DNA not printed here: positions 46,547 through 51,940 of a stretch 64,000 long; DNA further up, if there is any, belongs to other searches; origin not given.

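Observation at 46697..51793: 1698-aa membrane-tethered subtilase with an unusual module chain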

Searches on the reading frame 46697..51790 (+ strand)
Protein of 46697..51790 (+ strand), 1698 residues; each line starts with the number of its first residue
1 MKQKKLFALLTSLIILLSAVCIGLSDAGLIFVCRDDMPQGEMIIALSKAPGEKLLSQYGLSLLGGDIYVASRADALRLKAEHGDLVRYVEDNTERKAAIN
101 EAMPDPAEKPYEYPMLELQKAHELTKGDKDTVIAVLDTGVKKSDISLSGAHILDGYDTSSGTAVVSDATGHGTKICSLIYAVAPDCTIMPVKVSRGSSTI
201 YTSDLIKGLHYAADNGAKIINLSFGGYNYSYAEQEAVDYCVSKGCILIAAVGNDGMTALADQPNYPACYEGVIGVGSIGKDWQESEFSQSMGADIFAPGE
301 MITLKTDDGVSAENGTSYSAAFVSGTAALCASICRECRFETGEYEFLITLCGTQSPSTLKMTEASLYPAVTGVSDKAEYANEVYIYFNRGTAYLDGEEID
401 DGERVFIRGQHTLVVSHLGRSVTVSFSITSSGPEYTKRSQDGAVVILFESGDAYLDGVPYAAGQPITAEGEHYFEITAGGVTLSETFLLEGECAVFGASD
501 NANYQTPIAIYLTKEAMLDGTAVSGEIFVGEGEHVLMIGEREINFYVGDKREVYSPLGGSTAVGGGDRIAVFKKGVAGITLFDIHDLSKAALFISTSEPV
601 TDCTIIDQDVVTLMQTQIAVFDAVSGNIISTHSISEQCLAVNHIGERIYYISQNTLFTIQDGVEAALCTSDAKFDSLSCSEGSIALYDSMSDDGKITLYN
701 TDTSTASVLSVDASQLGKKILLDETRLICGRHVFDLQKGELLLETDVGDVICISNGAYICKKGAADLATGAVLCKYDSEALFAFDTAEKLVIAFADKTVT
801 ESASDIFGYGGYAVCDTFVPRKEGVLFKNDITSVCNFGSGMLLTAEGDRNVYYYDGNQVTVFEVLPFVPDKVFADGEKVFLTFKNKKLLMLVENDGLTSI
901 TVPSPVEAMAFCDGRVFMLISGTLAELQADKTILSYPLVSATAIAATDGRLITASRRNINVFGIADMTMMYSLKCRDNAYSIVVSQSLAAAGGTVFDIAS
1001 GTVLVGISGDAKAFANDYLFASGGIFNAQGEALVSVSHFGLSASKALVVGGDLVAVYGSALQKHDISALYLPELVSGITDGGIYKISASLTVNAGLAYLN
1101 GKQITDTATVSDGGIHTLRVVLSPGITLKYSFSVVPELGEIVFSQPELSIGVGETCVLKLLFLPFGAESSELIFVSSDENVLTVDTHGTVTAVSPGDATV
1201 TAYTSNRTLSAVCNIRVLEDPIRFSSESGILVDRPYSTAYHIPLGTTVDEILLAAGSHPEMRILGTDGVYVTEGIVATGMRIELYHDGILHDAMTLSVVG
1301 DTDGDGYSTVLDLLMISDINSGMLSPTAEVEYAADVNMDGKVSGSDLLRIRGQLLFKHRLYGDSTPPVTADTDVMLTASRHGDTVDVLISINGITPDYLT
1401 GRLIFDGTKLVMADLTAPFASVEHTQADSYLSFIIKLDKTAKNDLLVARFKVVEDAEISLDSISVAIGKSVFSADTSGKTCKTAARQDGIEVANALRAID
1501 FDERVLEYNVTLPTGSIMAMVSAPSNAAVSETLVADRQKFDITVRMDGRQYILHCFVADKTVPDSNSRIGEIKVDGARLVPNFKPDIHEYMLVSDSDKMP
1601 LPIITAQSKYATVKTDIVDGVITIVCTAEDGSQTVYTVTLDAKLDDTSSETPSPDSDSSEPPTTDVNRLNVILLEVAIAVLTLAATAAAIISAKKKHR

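Call 3: search_protein_families(library=pfam, proteins=[window:46697-51790:+], max_evalue=1)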
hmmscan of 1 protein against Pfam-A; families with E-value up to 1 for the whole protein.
window:46697-51790:+ (1698 aa): 4 families
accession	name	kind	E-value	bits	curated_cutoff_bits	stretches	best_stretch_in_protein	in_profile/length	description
PF00082.27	Peptidase_S8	-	7.7e-29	101.3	21.8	1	129-330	2-253/288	Subtilase family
PF02368.24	Big_2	-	1.4e-09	38.2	22.8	1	1143-1211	7-75/79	Bacterial Ig-like domain (group 2)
PF00404.24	Dockerin_1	-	8.1e-07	29.6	22.9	1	1300-1355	2-57/57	Dockerin type I domain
PF13202.12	EF-hand_5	-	0.64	10.1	25.9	0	1333-1349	7-23/25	EF hand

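Call 4: search_protein_families(library=ncbifam, proteins=[window:46697-51790:+], max_evalue=1)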
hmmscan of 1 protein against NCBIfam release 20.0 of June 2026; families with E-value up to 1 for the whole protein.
window:46697-51790:+ (1698 aa): 5 families
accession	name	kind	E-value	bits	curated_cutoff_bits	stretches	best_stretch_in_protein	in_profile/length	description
TIGR03921.1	T7SS_mycosin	equivalog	3.1e-39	135.1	278.75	1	116-330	1-243/353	type VII secretion-associated serine protease mycosin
NF049966.1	QH_SP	equivalog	7.3e-22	77.8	165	1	133-328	2-189/219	subtilisin-like serine protease QhpE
TIGR03895.1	protease_PatA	subfamily_domain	1.5e-16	60.3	421.05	1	171-333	1-179/606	PatA/PatG family cyanobactin maturation protease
NF033595.1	denti_PrtP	equivalog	3.7e-10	39.1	300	1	220-332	342-458/606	dentilisin complex serine proteinase subunit PrtP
NF053514.2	JUQZ_fam_ocin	equivalog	2.8e-06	27.5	40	1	1175-1217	64-106/107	BLB8/JUQZ-1 family protein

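Call 8: find_homologous_proteins(query=window:46697-51790:+, max_evalue=0.00001)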
Query window:46697-51790:+ (1698 aa): 222 proteins with E <= 0.00001 among 8000 candidates; the best 120 are listed.
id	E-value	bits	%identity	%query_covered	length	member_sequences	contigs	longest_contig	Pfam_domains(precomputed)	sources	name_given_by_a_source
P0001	0.0e+0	3709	99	100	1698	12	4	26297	PF00404.25,PF02368.25,PF00082.28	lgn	-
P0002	0.0e+0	3200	85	100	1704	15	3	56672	PF00404.25,PF02368.25,PF00082.28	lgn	-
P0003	0.0e+0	3154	85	99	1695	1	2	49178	PF00404.25,PF02368.25,PF00082.28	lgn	-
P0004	0.0e+0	1658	49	100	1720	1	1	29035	PF00404.25,PF02368.25,PF00082.28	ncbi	-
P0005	0.0e+0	1641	49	97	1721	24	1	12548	PF00404.25,PF02368.25,PF00082.28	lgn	-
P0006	0.0e+0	1628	49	97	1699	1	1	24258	PF02368.25,PF00082.28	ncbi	-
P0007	0.0e+0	1450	43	100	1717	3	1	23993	PF00404.25,PF02368.25,PF00082.28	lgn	-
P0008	3.8e-264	898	34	100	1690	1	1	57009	PF02368.25,PF00082.28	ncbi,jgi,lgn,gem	-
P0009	1.5e-154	535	29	93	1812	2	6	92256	PF12733.14,PF00082.28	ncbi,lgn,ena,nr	ncbi:MAG: S8 family serine peptidase [Clostridia bacterium]|nr:S8 family serine peptidase [Clostridi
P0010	3.5e-149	517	28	92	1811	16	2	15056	PF12733.14,PF00082.28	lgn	-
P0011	1.4e-143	498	28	96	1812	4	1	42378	PF12733.14,PF00082.28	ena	-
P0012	1.0e-142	496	28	94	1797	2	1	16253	PF12733.14,PF00404.25,PF00082.28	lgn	-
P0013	5.4e-141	490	29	95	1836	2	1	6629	PF12733.14,PF00404.25,PF00082.28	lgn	-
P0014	8.0e-141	489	28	93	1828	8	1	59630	PF12733.14,PF00404.25,PF00082.28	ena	-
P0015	4.7e-139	483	29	98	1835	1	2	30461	PF12733.14,PF00082.28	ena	-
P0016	6.7e-138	480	29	93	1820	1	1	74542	PF12733.14,PF00404.25,PF00082.28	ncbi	-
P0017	2.8e-137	478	29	92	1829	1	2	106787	PF12733.14,PF00082.28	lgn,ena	-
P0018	3.0e-137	477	28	94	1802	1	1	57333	PF12733.14,PF00082.28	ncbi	-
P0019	8.9e-137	476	29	94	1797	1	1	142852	PF12733.14,PF00082.28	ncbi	-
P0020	1.1e-136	476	28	93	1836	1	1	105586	PF12733.14,PF00404.25,PF00082.28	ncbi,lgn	-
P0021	7.6e-136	473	28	92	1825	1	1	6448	PF12733.14,PF00404.25,PF00082.28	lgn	-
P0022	2.4e-135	471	28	93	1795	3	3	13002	PF12733.14,PF00404.25,PF00082.28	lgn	-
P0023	3.1e-135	471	28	93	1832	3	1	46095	PF12733.14,PF00404.25,PF00082.28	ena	-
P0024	3.9e-135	470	29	94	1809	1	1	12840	PF12733.14,PF00082.28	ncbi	-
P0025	4.2e-135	470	27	95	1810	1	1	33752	PF12733.14,PF00404.25,PF00082.28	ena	-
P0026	1.2e-134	469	28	95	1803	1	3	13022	PF12733.14,PF00082.28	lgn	-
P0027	1.5e-134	468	28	95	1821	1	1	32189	PF12733.14,PF00082.28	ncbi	-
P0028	2.9e-134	468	28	93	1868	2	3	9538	PF12733.14,PF02368.25,PF00082.28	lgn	-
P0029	4.8e-134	467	30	94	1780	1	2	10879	PF12733.14,PF00404.25,PF00082.28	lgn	-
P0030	1.1e-133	466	29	95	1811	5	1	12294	PF12733.14,PF00404.25,PF25852.1,PF00082.28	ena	-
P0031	2.2e-133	465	28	95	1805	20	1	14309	PF12733.14,PF00404.25,PF00082.28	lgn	-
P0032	4.7e-133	464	28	97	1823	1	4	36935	PF12733.14,PF00082.28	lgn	-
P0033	5.8e-133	463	28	91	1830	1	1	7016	PF12733.14,PF00404.25,PF00082.28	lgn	-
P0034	1.0e-132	462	27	96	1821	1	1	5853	PF12733.14,PF00404.25,PF00082.28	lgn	-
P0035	1.4e-132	462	28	97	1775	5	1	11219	PF12733.14,PF00082.28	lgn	-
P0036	2.3e-132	461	30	90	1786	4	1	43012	PF12733.14,PF00404.25,PF00082.28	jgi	-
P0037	4.9e-132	460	38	27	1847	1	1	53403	PF12733.14,PF00082.28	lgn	-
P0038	3.0e-131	458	28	92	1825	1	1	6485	PF12733.14,PF00404.25,PF00082.28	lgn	-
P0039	6.1e-131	457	27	93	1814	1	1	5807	PF12733.14,PF00082.28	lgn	-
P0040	7.2e-131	456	29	95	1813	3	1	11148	PF12733.14,PF00082.28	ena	-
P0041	1.4e-130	455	27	94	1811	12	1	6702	PF12733.14,PF00082.28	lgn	-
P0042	2.0e-130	455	28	94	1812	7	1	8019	PF12733.14,PF00082.28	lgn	-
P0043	5.6e-130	453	28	96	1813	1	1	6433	PF12733.14,PF00404.25,PF00082.28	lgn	-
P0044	6.9e-129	450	29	95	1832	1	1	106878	PF12733.14,PF00404.25,PF00082.28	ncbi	-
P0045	1.6e-128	449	28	95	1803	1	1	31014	PF12733.14,PF00082.28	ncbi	-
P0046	3.8e-128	447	27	97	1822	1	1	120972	PF12733.14,PF00404.25,PF00082.28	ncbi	-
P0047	9.3e-128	446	28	98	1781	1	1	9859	PF12733.14,PF00404.25,PF00963.25,PF00082.28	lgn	-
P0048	6.7e-127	443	37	31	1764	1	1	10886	PF12733.14,PF00404.25,PF00082.28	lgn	-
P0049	1.6e-125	439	29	96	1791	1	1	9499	PF12733.14,PF00404.25,PF00082.28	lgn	-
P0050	5.0e-125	437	27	96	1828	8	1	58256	PF12733.14,PF00082.28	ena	-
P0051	5.0e-125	437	28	94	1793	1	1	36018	PF12733.14,PF00404.25,PF00082.28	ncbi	-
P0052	7.2e-125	436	28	95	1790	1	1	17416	PF12733.14,PF00404.25,PF00082.28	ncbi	-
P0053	9.6e-125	436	28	96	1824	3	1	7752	PF12733.14,PF00404.25,PF00082.28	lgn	-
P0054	1.3e-124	436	27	100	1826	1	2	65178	PF12733.14,PF00404.25,PF00082.28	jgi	-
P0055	2.1e-124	435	28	95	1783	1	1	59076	PF12733.14,PF00404.25,PF00082.28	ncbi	-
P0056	2.6e-124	435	28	95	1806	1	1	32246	PF12733.14,PF00404.25,PF00082.28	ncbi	-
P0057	2.0e-123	432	28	92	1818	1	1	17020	PF12733.14,PF02368.25,PF00082.28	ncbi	-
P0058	3.0e-122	428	28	98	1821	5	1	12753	PF12733.14,PF00404.25,PF00082.28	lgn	-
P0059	1.6e-121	425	29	95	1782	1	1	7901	PF12733.14,PF00404.25,PF00082.28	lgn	-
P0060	2.1e-121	425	34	32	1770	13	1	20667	PF12733.14,PF00404.25,PF00082.28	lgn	-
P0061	3.6e-120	421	28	75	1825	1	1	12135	PF12733.14,PF00082.28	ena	-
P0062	7.0e-120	420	26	95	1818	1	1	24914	PF12733.14,PF00082.28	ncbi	-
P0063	1.3e-119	419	29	93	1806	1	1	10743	PF12733.14,PF00404.25,PF00082.28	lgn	-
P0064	5.6e-119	417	37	34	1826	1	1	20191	PF00404.25,PF00082.28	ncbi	-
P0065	6.7e-119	417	39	27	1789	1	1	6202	PF12733.14,PF00404.25,PF00082.28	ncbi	-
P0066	7.9e-118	413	27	95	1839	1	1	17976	PF12733.14,PF00082.28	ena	-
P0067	1.3e-117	412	38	28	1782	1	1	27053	PF12733.14,PF00404.25,PF00082.28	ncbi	-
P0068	5.1e-117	410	37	27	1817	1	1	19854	PF12733.14,PF00404.25,PF00082.28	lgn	-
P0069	1.3e-116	409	28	95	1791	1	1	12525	PF12733.14,PF00404.25,PF00963.25,PF00082.28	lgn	-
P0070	2.8e-115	405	37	27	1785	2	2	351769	PF12733.14,PF00404.25,PF00082.28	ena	-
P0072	2.2e-107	378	27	92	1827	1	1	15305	PF00404.25,PF00082.28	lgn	-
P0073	8.2e-102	360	26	91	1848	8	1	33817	PF00404.25,PF00082.28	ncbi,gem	ncbi:MAG: S8 family serine peptidase [Eubacteriales bacterium]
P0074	1.9e-100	355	29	74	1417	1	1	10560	PF00404.25,PF00082.28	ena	-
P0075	8.3e-95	337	35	27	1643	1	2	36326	PF00082.28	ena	-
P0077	1.6e-55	207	29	16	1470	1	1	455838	PF20265.4,PF00395.26,PF06832.19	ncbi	ncbi:MAG: S-layer homology domain-containing protein [Candidatus Pristimantibacillus sp.]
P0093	4.2e-16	76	27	12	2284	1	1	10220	PF26182.1,PF13205.13,PF00404.25,PF00415.25,PF21461.4,PF13540.13,PF22359.3,PF02368.25,PF00082.28,PF25390.2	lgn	-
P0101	9.6e-15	71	33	13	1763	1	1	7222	PF00963.25,PF13620.13,PF00082.28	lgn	-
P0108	2.1e-13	67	31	15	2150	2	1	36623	PF28202.1,PF15780.12,PF00404.25,PF14258.13,PF07705.18,PF06283.18,PF23090.2,PF00082.28,PF23355.2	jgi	-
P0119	3.0e-10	56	31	12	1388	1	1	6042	PF00404.25,PF00082.28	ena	-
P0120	5.5e-10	56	37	4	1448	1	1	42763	PF21764.4,PF26182.1,PF00963.25,PF22359.3,PF02368.25,PF26918.1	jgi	jgi:uncharacterized protein YjdB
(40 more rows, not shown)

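Call 12: search_protein_families(library=pfam, alignment_id=A2, max_evalue=0.01)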
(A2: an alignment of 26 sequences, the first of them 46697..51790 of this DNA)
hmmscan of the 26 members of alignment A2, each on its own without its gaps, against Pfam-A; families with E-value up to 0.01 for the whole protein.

A. member 1, window:46697-51790:+ (1698 aa): 3 families
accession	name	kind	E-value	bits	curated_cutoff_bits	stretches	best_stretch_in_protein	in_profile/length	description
PF00082.27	Peptidase_S8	-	7.7e-29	101.3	21.8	1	129-330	2-253/288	Subtilase family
PF02368.24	Big_2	-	1.4e-09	38.2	22.8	1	1143-1211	7-75/79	Bacterial Ig-like domain (group 2)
PF00404.24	Dockerin_1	-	8.1e-07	29.6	22.9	1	1300-1355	2-57/57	Dockerin type I domain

B. families by the number of members that match (of 26 scanned): 12 families
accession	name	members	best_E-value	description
PF00082.27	Peptidase_S8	26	1.1e-47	Subtilase family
PF00404.24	Dockerin_1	26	8.4e-11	Dockerin type I domain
PF12733.13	Cadherin-like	21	3e-12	Cadherin-like beta sandwich domain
PF02368.24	Big_2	14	3.9e-12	Bacterial Ig-like domain (group 2)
PF00963.24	Cohesin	4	1.1e-06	Cohesin domain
PF22359.2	Big-like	2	0.0018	Bacterial Ig-like domain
PF03918.19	CcmH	2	0.003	Cytochrome C biogenesis protein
PF06832.18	BiPBP_C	1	0.0019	Penicillin-Binding Protein C-terminus Family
PF03478.24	Beta-prop_KIB1-4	1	0.0034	KIB1-4 beta-propeller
PF13833.12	EF-hand_8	1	0.0079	EF-hand domain pair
PF00801.26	PKD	1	0.0091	PKD domain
PF00932.25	LTD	1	0.0092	Lamin Tail Domain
